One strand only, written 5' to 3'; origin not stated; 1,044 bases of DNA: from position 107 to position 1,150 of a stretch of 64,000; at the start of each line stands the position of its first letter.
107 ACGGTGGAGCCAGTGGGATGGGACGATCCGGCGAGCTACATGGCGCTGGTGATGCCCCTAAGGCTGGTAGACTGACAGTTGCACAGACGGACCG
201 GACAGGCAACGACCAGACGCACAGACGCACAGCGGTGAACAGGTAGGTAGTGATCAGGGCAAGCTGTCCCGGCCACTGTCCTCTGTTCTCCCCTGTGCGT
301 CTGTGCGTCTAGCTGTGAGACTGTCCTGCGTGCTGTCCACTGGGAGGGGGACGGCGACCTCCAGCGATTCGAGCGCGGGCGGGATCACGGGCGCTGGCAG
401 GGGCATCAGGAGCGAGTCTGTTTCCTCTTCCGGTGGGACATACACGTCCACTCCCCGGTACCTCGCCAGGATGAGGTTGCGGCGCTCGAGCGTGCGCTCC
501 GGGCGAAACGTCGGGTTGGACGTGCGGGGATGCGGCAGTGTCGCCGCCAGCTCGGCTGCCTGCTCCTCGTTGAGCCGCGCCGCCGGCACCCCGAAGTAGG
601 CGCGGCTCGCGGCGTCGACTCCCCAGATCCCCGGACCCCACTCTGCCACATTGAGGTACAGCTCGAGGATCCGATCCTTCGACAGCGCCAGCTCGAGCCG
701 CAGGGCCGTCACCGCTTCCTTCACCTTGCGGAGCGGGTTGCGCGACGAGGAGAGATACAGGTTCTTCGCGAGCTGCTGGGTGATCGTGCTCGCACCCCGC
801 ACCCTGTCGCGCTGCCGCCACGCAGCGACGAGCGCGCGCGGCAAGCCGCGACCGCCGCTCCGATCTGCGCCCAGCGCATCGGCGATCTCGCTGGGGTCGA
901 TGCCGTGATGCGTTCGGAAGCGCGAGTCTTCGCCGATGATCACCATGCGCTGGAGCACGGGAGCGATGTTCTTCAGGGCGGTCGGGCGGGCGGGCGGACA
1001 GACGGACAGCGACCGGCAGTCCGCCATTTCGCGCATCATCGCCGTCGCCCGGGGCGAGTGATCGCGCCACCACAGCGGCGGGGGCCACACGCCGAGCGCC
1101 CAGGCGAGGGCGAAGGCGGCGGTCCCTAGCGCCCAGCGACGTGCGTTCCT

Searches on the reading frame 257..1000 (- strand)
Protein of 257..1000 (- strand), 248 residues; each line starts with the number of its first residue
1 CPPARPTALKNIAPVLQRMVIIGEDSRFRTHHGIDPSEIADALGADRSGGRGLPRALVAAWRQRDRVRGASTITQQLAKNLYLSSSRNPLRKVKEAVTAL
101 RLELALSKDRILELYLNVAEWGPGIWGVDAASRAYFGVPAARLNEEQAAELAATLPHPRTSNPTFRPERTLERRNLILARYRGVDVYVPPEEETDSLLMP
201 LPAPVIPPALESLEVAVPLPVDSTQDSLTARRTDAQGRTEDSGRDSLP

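Call 59: find_homologous_proteins(query=window:257-1000:-, max_evalue=1e-30)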
Query window:257-1000:- (248 aa): 5654 proteins with E <= 1e-30 among 8000 candidates; the best 120 are listed.
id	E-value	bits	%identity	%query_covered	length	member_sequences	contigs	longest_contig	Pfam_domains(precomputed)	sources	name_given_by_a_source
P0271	5.0e-136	470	87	100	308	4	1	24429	PF00912.29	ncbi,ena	ncbi:MAG TPA: biosynthetic peptidoglycan transglycosylase [Gemmatimonadales bacterium]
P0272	2.0e-132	458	86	100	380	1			PF00912.29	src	-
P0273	3.5e-130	451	85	98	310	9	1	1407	PF00912.29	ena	-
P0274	7.5e-130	450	85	100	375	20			PF00912.29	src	-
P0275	3.7e-129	447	83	100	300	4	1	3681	PF00912.29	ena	-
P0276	1.2e-126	439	84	99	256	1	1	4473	PF00912.29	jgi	-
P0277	1.2e-125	436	83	100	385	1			PF00912.29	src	-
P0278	1.5e-125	436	84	99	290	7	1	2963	PF00912.29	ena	-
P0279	2.4e-125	435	82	100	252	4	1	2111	PF00912.29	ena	-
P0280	2.5e-125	435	86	98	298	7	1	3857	PF00912.29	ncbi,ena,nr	ncbi:MAG: monofunctional biosynthetic peptidoglycan transglycosylase [Gemmatimonadetes bacterium]|nr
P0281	3.4e-125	435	83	100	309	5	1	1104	PF00912.29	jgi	jgi:monofunctional biosynthetic peptidoglycan transglycosylase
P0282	4.9e-125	434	82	100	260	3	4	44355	PF00912.29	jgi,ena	-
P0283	1.2e-124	433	85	98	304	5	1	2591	PF00912.29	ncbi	-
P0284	1.8e-124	432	81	100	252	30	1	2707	PF00912.29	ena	-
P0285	1.9e-124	432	82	100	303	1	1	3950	PF00912.29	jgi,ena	jgi:monofunctional biosynthetic peptidoglycan transglycosylase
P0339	1.0e-116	407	78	100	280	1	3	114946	PF00912.29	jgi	jgi:monofunctional biosynthetic peptidoglycan transglycosylase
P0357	1.4e-114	400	78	100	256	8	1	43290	PF00912.29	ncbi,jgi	-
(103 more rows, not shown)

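Call 60: find_encoding_contigs(protein=P0271, flank=2500, max_places=2)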
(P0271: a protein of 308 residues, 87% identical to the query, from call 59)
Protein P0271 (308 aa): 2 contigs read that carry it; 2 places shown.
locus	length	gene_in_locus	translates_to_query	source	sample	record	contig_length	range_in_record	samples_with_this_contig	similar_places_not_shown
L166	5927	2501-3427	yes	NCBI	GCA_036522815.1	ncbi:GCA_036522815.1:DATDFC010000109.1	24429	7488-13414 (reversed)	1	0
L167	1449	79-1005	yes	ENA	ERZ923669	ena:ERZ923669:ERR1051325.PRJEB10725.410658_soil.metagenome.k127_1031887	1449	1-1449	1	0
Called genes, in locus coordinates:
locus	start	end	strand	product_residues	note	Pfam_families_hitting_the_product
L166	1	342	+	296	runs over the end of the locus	-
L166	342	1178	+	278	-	-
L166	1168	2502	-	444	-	PF14531:Kinase-like (faint), PF00069:Pkinase, PF07714:PK_Tyr_Ser-Thr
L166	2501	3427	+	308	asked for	PF00912:Transgly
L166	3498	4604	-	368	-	PF00712:DNA_pol3_beta, PF02767:DNA_pol3_beta_2, PF02768:DNA_pol3_beta_3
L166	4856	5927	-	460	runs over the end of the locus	PF11638:DnaA_N, PF00308:Bac_DnaA, PF01695:IstB_IS21 (weak), PF22688:Hda_lid (faint), PF08299:Bac_DnaA_C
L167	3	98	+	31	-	?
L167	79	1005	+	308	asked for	PF00912:Transgly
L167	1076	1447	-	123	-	?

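Call 61: find_encoding_contigs(protein=P0282, flank=2500, max_places=2)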
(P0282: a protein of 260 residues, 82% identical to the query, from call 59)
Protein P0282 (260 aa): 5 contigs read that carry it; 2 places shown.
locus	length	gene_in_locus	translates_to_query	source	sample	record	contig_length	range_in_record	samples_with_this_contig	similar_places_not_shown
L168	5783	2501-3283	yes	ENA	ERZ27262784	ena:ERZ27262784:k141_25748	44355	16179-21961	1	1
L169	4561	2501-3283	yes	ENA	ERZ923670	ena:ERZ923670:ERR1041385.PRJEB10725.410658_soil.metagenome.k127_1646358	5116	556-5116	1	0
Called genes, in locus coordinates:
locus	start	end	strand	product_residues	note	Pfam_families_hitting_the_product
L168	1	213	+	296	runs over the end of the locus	-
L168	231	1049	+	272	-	-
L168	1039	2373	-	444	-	PF14531:Kinase-like (faint), PF00069:Pkinase, PF07714:PK_Tyr_Ser-Thr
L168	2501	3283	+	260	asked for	PF00912:Transgly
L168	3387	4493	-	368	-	PF00712:DNA_pol3_beta, PF02767:DNA_pol3_beta_2, PF02768:DNA_pol3_beta_3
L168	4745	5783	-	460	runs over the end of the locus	PF11638:DnaA_N, PF00308:Bac_DnaA, PF01695:IstB_IS21 (weak), PF22688:Hda_lid (faint), PF08299:Bac_DnaA_C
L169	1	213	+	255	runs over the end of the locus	?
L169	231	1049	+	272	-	-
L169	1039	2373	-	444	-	PF14531:Kinase-like (faint), PF00069:Pkinase, PF07714:PK_Tyr_Ser-Thr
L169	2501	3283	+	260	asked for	PF00912:Transgly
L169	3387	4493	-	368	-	PF00712:DNA_pol3_beta, PF02767:DNA_pol3_beta_2, PF02768:DNA_pol3_beta_3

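Call 62: find_encoding_contigs(protein=P0339, flank=2500, max_places=2)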
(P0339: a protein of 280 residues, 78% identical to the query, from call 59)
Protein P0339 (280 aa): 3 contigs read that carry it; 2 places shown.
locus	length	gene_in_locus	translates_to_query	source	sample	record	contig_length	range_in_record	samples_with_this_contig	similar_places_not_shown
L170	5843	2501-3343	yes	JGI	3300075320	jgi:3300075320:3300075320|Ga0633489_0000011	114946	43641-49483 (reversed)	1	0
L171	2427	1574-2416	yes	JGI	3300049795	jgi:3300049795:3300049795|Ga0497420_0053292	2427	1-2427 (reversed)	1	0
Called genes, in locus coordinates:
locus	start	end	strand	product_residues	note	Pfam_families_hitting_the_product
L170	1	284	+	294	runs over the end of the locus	-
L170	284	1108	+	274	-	-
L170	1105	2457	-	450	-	PF14531:Kinase-like (faint), PF00069:Pkinase, PF03109:ABC1 (faint), PF07714:PK_Tyr_Ser-Thr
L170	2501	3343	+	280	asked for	PF00912:Transgly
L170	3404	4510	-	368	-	PF00712:DNA_pol3_beta, PF02767:DNA_pol3_beta_2, PF02768:DNA_pol3_beta_3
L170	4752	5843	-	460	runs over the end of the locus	PF11638:DnaA_N (weak), PF00308:Bac_DnaA, PF01695:IstB_IS21 (weak), PF22688:Hda_lid (faint), PF08299:Bac_DnaA_C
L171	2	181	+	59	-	?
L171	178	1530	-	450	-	PF14531:Kinase-like (faint), PF00069:Pkinase, PF03109:ABC1 (faint), PF07714:PK_Tyr_Ser-Thr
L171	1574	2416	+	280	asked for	PF00912:Transgly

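Call 63: find_encoding_contigs(protein=P0357, flank=2500, max_places=2)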
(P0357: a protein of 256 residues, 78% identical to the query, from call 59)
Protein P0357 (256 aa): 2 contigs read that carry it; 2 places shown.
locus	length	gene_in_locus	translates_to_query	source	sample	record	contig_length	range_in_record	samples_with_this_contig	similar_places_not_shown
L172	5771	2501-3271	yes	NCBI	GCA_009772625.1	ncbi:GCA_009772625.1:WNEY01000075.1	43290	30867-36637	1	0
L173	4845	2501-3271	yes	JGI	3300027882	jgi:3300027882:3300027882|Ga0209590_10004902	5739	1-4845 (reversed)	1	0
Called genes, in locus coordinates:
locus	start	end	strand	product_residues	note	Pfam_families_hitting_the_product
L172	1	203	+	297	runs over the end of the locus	-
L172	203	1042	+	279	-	-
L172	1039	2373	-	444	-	PF03109:ABC1 (faint), PF14531:Kinase-like (faint), PF00069:Pkinase, PF07714:PK_Tyr_Ser-Thr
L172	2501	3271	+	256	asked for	PF00912:Transgly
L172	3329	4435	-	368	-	PF00712:DNA_pol3_beta, PF02767:DNA_pol3_beta_2, PF02768:DNA_pol3_beta_3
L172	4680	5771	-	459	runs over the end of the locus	PF11638:DnaA_N (weak), PF00308:Bac_DnaA, PF01695:IstB_IS21 (weak), PF22688:Hda_lid (faint), PF08299:Bac_DnaA_C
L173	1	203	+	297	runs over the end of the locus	-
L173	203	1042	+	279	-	-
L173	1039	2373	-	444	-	PF03109:ABC1 (faint), PF14531:Kinase-like (faint), PF00069:Pkinase, PF07714:PK_Tyr_Ser-Thr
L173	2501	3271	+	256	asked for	PF00912:Transgly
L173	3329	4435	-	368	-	PF00712:DNA_pol3_beta, PF02767:DNA_pol3_beta_2, PF02768:DNA_pol3_beta_3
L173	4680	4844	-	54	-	?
